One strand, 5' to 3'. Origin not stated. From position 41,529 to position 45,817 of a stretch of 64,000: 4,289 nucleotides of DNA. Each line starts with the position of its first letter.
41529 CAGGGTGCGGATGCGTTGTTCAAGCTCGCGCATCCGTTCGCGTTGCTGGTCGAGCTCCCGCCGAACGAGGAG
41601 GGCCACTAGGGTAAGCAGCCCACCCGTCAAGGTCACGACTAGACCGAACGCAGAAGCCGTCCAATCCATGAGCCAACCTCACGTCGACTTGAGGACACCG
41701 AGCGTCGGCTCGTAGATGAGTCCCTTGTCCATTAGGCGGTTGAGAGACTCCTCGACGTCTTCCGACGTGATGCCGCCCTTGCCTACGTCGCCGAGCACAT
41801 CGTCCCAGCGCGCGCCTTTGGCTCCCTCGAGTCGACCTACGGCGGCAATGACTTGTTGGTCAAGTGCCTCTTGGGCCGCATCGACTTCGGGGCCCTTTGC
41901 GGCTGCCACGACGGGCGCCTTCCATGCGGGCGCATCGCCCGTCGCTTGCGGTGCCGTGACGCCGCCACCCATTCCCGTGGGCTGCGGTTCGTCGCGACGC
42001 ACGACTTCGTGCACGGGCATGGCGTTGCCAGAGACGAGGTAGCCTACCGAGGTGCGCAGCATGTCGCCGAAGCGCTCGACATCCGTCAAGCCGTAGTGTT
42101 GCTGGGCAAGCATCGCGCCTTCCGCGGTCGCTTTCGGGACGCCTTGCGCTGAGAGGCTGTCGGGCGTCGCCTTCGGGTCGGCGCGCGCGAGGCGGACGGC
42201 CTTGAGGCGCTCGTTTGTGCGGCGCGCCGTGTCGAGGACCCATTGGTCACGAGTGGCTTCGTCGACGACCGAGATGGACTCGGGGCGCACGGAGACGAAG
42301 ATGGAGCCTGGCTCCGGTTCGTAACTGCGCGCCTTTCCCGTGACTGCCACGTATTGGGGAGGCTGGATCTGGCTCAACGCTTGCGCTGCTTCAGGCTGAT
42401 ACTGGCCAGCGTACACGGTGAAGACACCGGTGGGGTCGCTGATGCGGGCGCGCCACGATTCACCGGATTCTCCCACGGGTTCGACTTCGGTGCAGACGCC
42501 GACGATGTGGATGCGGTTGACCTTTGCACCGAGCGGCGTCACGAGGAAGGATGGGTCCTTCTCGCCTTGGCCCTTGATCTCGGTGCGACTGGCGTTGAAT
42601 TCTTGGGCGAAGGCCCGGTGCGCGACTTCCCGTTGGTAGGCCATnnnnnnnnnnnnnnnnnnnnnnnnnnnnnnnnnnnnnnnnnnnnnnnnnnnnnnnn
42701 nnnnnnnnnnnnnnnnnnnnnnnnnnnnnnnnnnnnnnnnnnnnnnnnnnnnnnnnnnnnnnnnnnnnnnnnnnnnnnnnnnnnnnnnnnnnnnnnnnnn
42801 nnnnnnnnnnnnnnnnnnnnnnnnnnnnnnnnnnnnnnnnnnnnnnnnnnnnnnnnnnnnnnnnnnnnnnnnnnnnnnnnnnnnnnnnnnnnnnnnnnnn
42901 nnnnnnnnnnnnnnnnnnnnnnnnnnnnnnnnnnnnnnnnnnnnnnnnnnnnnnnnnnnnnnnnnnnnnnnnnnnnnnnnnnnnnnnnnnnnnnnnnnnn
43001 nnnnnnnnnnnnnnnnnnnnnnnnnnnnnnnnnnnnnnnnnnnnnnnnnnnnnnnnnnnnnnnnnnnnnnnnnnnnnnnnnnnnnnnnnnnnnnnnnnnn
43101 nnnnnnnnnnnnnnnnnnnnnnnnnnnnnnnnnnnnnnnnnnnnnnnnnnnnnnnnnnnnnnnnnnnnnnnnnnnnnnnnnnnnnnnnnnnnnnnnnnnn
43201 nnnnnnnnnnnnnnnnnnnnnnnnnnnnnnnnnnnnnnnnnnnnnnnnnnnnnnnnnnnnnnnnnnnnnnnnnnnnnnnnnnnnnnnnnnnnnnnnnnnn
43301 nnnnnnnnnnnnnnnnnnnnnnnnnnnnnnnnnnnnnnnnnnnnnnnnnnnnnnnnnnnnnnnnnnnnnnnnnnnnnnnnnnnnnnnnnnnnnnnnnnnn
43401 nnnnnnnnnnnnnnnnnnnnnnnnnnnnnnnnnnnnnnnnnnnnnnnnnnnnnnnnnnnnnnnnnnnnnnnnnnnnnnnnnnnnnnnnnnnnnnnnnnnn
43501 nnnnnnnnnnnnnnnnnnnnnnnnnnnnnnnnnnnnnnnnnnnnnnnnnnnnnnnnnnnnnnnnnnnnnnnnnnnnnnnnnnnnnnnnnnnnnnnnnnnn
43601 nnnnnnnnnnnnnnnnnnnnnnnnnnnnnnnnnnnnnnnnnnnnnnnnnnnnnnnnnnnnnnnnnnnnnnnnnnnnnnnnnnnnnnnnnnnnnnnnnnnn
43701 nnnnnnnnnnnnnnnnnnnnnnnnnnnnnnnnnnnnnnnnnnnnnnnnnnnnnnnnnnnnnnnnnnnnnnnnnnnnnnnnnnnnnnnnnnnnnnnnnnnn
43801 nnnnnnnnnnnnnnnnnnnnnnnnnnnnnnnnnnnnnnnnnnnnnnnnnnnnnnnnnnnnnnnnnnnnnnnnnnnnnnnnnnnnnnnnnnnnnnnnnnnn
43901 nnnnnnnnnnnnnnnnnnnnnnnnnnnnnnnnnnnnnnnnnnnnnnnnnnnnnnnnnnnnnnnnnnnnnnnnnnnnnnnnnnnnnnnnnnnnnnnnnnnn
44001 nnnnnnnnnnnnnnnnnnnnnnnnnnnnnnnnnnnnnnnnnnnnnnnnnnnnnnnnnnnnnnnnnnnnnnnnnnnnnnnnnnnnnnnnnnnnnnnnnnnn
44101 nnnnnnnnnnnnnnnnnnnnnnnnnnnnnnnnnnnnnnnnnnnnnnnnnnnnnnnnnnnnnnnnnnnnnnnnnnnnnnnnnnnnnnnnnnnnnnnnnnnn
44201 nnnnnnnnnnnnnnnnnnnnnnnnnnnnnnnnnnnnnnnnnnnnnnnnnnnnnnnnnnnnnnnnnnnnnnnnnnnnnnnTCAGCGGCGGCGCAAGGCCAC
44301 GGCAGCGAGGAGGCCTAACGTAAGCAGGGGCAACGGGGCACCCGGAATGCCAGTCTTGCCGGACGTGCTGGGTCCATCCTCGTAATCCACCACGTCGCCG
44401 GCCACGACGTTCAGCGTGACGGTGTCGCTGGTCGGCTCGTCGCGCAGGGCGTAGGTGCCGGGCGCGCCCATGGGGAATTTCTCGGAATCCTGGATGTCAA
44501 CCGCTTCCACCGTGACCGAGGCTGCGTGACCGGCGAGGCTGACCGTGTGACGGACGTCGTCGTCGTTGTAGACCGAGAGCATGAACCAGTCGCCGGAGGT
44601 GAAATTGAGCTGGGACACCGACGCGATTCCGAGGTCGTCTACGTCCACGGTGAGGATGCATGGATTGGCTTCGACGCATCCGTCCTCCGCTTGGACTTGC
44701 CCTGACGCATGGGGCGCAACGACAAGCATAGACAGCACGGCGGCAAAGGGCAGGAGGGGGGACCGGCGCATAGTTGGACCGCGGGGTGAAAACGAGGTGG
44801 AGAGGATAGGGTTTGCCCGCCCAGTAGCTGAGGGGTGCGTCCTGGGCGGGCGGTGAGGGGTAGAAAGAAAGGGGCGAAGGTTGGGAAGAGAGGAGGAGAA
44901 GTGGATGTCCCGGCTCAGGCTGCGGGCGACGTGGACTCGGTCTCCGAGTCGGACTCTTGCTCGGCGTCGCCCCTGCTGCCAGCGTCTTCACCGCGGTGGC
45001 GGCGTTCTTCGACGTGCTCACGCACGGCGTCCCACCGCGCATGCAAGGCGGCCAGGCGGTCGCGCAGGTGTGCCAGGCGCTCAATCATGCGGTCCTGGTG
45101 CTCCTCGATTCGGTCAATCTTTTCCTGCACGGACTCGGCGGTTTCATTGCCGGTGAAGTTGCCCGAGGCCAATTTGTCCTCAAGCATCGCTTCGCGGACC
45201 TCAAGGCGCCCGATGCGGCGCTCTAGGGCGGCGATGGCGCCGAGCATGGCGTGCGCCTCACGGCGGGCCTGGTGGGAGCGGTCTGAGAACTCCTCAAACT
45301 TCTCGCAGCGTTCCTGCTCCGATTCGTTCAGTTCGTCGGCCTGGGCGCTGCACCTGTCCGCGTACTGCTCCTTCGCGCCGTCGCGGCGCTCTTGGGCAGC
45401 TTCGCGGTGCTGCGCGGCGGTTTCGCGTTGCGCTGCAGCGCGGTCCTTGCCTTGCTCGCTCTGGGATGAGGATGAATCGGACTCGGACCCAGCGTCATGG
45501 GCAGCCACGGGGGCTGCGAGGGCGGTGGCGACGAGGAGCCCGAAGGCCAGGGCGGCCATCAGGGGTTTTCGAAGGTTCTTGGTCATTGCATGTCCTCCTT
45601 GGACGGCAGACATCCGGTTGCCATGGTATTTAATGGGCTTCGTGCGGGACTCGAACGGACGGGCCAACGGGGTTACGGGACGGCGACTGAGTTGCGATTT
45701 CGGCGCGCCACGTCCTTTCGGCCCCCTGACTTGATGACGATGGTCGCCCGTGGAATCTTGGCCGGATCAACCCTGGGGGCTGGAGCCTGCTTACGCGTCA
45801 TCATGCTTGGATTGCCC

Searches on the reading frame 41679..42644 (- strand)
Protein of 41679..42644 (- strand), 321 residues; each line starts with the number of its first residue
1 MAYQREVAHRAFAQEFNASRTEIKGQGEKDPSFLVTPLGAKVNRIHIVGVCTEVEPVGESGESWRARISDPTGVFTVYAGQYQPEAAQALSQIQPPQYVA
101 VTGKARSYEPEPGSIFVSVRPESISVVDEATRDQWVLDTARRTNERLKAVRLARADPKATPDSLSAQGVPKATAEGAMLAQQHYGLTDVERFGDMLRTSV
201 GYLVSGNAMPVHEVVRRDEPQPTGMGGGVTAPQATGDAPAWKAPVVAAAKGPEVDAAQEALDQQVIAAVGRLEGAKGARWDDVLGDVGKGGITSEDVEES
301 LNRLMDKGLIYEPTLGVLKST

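Call 70: find_encoding_contigs(protein=window:41679-42644:-, flank=10000, max_places=1)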
Protein window:41679-42644:- (321 aa): 1 contig read that carries it; 1 place shown.
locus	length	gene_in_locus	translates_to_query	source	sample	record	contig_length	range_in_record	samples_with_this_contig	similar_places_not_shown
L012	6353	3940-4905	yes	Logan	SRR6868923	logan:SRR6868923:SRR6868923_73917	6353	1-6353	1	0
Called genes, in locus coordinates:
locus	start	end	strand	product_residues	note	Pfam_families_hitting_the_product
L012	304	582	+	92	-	PF01936:NYN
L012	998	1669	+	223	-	-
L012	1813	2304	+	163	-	-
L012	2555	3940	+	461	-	-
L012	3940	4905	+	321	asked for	-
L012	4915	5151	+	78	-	-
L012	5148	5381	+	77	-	-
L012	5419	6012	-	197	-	PF22794:jr-ZPR1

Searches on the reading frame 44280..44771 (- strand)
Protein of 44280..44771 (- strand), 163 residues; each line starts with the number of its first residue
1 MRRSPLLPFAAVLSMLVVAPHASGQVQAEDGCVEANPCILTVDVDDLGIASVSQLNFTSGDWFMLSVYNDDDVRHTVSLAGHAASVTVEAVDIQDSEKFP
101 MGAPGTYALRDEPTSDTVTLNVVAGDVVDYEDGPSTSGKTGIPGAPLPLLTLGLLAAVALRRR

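Call 39: search_protein_families(library=pfam, proteins=[window:44280-44771:-], max_evalue=0.01)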
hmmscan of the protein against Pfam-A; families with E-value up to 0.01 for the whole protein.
window:44280-44771:- (163 aa): 0 families

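Call 41: search_protein_families(library=ncbifam, proteins=[window:44280-44771:-], max_evalue=1)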
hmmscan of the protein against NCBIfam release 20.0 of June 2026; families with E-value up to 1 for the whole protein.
window:44280-44771:- (163 aa): 1 family
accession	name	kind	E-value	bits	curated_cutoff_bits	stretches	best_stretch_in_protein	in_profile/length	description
TIGR03901.2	MYXO-CTERM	domain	0.016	15.6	20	1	143-163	12-32/34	MYXO-CTERM sorting domain-containing protein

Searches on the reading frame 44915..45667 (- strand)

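Call 39: search_protein_families(library=pfam, proteins=[window:44915-45667:-], max_evalue=0.01)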
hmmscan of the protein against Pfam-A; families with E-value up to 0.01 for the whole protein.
window:44915-45667:- (250 aa): 4 families
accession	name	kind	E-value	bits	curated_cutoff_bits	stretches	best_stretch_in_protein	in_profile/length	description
PF16326.10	ABC_tran_CTD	-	0.0001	22.9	32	1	145-201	10-67/69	ABC transporter C-terminal domain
PF11932.13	DUF3450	-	0.00053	19.8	32.6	0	174-223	29-78/241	Protein of unknown function (DUF3450)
PF23991.1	DUF7310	-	0.0027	18.6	40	1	176-234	17-75/83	Coiled-coil region of unknown function (DUF7310)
PF00435.27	Spectrin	-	0.0073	17.2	29.9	1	178-225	51-102/105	Spectrin repeat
